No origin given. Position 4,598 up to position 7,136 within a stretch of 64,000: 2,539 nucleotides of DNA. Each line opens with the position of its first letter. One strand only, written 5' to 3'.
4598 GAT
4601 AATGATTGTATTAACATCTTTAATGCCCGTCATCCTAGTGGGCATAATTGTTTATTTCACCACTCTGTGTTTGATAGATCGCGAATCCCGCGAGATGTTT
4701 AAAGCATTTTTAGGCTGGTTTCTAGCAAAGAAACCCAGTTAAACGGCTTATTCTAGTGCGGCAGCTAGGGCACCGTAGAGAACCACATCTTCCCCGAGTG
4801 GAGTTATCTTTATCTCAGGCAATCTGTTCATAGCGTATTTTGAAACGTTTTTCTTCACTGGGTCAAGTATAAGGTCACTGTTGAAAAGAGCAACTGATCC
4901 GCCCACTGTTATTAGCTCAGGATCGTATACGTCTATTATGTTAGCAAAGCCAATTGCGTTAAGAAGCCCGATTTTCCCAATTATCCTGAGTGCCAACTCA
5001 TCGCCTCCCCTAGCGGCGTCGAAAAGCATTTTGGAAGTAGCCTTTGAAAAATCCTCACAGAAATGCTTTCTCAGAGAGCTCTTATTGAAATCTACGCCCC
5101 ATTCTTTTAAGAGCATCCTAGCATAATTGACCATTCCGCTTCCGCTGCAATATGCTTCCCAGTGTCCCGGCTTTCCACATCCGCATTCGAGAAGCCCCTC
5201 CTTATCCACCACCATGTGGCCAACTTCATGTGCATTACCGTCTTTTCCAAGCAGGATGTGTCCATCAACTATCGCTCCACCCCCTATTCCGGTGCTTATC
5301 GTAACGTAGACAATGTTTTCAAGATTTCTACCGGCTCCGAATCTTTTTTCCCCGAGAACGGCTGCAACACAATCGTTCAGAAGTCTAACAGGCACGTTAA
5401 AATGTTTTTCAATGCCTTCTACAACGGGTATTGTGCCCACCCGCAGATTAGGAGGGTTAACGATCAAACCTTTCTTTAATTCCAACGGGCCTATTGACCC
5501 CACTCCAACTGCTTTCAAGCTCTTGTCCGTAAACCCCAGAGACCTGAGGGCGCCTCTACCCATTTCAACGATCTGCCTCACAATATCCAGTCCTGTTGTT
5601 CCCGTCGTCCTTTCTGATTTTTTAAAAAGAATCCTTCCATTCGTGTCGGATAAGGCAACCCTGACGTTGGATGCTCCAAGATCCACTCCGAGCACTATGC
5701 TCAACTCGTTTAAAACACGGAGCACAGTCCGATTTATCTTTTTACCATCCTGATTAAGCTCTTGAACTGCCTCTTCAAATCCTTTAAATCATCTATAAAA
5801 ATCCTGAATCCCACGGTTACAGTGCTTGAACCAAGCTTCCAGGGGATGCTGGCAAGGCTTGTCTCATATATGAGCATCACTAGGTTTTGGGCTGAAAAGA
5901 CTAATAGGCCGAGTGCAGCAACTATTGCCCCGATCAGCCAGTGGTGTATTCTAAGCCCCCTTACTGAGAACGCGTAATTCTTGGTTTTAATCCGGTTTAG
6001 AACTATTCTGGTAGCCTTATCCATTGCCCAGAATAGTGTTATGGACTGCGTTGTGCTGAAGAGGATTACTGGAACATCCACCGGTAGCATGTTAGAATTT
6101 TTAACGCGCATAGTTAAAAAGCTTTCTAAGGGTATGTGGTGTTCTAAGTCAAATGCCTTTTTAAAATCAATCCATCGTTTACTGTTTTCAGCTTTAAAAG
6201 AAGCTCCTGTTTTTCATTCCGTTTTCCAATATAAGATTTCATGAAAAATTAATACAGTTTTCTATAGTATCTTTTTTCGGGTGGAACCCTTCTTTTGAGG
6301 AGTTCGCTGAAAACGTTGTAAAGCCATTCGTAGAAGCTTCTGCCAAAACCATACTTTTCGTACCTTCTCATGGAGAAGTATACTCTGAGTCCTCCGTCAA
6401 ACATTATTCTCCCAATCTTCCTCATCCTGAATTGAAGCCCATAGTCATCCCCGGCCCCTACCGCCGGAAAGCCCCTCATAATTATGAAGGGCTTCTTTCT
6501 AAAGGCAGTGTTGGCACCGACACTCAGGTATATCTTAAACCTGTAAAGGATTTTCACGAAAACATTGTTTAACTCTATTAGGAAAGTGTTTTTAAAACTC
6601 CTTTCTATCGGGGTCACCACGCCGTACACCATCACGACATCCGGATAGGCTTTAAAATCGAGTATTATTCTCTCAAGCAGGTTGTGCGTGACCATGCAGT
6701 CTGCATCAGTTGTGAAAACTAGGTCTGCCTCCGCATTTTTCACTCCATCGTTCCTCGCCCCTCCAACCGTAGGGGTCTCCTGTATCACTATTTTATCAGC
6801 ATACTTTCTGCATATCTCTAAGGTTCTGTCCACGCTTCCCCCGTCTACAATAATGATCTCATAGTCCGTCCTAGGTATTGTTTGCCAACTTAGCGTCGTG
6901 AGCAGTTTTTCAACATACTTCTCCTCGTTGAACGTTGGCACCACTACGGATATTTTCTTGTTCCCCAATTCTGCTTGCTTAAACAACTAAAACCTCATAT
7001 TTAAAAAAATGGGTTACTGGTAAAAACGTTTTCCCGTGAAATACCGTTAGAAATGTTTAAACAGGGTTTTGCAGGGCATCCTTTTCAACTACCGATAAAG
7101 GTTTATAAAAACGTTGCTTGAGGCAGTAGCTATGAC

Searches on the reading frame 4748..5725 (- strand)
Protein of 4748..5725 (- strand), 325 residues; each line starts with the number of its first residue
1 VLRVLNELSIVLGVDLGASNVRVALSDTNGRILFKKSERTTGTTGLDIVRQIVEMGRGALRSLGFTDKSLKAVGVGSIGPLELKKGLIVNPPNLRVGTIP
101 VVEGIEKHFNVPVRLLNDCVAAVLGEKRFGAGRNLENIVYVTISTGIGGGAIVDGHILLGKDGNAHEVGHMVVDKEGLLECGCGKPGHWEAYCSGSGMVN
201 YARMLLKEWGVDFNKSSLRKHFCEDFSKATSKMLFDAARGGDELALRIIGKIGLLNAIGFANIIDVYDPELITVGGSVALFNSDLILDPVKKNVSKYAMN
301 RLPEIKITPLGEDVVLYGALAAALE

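Call 39: search_protein_families(library=pfam, proteins=[window:4748-5725:-], max_evalue=0.001)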
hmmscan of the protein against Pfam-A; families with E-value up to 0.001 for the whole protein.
window:4748-5725:- (325 aa): 1 family
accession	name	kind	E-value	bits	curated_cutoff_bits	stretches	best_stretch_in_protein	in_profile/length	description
PF00480.26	ROK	-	1e-56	193.1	22.9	1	12-306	2-270/294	ROK family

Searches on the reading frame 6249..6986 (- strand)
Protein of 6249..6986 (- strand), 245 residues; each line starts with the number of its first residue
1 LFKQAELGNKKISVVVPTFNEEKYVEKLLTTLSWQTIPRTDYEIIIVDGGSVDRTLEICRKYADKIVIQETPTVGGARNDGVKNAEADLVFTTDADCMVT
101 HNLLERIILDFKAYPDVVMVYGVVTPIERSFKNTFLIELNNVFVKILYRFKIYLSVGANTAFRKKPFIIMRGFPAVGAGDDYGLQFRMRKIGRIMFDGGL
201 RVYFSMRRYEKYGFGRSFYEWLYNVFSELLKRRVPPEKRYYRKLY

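Call 39: search_protein_families(library=pfam, proteins=[window:6249-6986:-], max_evalue=0.001)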
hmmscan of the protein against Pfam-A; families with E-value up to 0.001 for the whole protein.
window:6249-6986:- (245 aa): 4 families
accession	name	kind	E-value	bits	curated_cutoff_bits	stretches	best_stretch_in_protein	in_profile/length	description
PF00535.33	Glycos_transf_2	-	8.5e-27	94.6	23.3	1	13-167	1-164/168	Glycosyl transferase family 2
PF10111.15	Glyco_tranf_2_2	-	1.1e-09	38.6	27.3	1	13-147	1-145/276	Glycosyltransferase like family 2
PF13641.12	Glyco_tranf_2_3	-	5.6e-09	36.8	27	1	12-124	3-123/230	Glycosyltransferase like family 2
PF13506.12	Glyco_transf_21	-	8.2e-06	25.8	21.7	1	80-192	24-141/174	Glycosyl transferase family 21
